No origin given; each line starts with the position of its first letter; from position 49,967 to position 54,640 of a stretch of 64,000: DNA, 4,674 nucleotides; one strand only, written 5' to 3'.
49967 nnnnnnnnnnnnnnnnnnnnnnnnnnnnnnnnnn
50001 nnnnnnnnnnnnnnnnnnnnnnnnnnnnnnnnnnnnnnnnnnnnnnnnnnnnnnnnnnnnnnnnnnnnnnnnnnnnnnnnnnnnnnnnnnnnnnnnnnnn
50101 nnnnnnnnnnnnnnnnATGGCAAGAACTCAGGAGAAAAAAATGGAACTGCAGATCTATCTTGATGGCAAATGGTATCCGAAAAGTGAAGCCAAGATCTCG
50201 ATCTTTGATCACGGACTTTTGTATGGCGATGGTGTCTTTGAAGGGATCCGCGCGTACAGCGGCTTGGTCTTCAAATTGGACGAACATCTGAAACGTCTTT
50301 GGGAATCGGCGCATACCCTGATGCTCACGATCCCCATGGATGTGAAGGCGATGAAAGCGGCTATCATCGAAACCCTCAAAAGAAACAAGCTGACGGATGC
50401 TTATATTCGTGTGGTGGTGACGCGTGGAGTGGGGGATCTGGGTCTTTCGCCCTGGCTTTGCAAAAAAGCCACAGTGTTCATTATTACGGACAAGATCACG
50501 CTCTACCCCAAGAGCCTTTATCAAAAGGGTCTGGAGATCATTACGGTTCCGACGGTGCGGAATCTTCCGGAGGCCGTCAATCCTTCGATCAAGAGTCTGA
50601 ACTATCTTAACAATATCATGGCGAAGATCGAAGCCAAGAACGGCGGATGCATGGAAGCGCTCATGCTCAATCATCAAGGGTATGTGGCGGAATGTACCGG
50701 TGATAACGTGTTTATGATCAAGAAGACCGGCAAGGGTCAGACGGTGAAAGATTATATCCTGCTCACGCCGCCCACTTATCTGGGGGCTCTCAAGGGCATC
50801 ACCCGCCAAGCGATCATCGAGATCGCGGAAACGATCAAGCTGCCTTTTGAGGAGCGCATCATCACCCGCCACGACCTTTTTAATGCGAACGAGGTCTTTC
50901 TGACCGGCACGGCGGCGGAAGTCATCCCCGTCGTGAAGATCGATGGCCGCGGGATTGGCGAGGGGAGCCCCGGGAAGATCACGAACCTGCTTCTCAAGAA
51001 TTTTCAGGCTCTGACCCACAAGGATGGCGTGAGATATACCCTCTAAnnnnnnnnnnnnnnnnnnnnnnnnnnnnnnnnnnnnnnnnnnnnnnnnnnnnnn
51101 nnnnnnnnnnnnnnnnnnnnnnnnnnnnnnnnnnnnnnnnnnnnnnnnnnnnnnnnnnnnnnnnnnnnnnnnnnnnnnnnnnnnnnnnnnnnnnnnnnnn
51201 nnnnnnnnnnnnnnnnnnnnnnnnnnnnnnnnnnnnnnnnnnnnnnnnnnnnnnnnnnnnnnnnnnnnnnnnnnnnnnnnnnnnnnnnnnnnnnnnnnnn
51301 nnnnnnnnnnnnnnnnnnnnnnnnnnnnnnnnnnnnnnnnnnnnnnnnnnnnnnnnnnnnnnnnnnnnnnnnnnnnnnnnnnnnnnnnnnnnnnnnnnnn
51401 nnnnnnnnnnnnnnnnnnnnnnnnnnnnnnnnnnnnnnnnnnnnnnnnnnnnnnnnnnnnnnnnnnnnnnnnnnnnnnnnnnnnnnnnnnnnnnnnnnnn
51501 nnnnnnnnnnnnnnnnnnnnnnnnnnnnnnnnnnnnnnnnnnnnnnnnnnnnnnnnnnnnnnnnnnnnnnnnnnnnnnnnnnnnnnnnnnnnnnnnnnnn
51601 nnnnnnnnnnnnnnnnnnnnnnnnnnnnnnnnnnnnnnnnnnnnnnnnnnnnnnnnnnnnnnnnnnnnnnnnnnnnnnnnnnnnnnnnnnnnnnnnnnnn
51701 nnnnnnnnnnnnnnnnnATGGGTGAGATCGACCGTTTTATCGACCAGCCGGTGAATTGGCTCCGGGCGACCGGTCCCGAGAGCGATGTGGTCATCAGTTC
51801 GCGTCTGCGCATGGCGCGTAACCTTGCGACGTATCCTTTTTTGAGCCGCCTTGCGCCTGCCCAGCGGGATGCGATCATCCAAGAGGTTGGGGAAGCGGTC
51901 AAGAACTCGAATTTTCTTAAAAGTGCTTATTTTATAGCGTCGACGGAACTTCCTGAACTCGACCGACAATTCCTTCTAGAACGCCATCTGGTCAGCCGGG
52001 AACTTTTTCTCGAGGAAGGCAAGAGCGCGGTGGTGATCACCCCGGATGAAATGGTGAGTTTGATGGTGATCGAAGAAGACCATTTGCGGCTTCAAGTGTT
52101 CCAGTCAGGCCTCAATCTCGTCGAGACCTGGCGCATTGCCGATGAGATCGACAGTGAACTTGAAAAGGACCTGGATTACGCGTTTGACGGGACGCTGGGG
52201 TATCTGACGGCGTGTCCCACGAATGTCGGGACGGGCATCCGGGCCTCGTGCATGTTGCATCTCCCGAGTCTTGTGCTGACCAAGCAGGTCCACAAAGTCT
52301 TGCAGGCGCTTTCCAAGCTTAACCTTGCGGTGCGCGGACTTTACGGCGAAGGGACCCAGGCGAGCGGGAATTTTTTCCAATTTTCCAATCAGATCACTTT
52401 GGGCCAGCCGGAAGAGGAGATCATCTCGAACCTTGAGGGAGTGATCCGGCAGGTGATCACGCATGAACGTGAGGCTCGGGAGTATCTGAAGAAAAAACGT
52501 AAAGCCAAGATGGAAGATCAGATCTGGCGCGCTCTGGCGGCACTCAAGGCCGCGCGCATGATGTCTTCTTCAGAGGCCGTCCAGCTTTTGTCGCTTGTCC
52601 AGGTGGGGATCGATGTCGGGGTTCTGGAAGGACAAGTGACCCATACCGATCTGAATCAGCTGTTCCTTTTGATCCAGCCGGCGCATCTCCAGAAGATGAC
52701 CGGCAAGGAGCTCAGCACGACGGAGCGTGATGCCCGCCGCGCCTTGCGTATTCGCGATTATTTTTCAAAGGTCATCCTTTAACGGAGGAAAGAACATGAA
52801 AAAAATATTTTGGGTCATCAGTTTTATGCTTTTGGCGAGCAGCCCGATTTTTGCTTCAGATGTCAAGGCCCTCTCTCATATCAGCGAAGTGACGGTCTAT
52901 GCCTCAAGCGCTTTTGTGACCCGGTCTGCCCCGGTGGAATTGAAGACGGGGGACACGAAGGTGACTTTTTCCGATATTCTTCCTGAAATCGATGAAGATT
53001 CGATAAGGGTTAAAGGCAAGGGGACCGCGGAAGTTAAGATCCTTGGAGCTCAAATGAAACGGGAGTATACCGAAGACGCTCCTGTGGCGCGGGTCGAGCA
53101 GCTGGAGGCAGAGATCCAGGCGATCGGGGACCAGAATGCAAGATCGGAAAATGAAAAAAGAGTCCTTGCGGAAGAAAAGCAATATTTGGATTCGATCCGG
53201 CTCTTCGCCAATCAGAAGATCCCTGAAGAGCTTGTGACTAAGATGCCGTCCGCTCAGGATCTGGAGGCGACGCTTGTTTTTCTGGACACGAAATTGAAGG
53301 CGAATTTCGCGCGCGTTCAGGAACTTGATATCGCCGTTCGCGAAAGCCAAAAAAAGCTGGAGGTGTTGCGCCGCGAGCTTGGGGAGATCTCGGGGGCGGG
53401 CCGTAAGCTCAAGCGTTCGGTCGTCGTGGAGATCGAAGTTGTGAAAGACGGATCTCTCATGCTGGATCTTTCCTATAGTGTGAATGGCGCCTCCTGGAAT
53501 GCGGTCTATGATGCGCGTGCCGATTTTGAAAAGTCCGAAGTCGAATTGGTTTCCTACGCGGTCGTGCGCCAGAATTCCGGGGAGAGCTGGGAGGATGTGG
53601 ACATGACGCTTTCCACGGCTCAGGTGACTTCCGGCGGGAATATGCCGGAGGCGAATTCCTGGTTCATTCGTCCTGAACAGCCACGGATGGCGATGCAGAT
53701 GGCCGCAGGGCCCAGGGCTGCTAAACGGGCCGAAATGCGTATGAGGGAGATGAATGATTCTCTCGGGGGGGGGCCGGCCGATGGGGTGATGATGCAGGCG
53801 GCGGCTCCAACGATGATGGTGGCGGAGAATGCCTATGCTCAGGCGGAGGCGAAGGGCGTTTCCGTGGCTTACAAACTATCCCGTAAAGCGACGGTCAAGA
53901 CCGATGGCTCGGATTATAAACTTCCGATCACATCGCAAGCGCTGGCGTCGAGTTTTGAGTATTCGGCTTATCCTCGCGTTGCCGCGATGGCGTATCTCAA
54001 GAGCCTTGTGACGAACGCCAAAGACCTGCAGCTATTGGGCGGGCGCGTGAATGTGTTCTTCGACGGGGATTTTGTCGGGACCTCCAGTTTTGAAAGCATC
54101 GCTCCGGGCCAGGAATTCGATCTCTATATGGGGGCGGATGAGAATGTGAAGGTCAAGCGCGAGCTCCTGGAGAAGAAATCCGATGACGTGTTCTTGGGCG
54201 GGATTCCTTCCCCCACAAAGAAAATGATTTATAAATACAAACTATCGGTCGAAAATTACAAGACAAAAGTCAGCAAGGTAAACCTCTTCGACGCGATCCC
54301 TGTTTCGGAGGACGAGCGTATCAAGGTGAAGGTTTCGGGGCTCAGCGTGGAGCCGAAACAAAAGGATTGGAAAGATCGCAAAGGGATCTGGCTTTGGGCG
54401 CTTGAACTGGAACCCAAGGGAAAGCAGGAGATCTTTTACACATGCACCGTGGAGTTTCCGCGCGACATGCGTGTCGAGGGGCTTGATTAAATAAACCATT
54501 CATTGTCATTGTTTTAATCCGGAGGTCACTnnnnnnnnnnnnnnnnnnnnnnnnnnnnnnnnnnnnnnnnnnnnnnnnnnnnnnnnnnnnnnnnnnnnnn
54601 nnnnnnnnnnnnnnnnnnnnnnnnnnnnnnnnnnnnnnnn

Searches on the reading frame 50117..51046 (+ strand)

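Call 17: search_protein_families(library=pfam, proteins=[window:50117-51046:+], max_evalue=0.00001)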
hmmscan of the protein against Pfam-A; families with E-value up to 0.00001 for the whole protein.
window:50117-51046:+ (309 aa): 1 family
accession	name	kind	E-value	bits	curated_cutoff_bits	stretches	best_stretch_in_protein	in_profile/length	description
PF01063.24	Aminotran_4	-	4.7e-55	187.3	28.5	1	39-275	1-223/223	Amino-transferase class IV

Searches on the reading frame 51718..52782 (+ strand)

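Call 17: search_protein_families(library=pfam, proteins=[window:51718-52782:+], max_evalue=0.00001)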
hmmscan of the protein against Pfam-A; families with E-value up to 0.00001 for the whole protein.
window:51718-52782:+ (354 aa): 1 family
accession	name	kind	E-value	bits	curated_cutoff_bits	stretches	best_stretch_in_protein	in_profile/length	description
PF00217.24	ATP-gua_Ptrans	-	3.6e-63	213.1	22.4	1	53-252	2-202/203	ATP:guanido phosphotransferase, C-terminal catalytic domain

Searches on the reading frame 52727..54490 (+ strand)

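Call 17: search_protein_families(library=pfam, proteins=[window:52727-54490:+], max_evalue=0.00001)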
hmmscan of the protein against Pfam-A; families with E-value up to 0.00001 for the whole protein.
window:52727-54490:+ (587 aa): 2 families
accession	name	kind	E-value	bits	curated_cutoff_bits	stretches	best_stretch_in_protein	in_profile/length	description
PF13598.12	DUF4139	-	2.9e-52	177.8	31.8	1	246-579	1-205/205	Domain of unknown function (DUF4139)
PF13600.11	DUF4140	-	7.4e-21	74.9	27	1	55-154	1-98/98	N-terminal domain of unknown function (DUF4140)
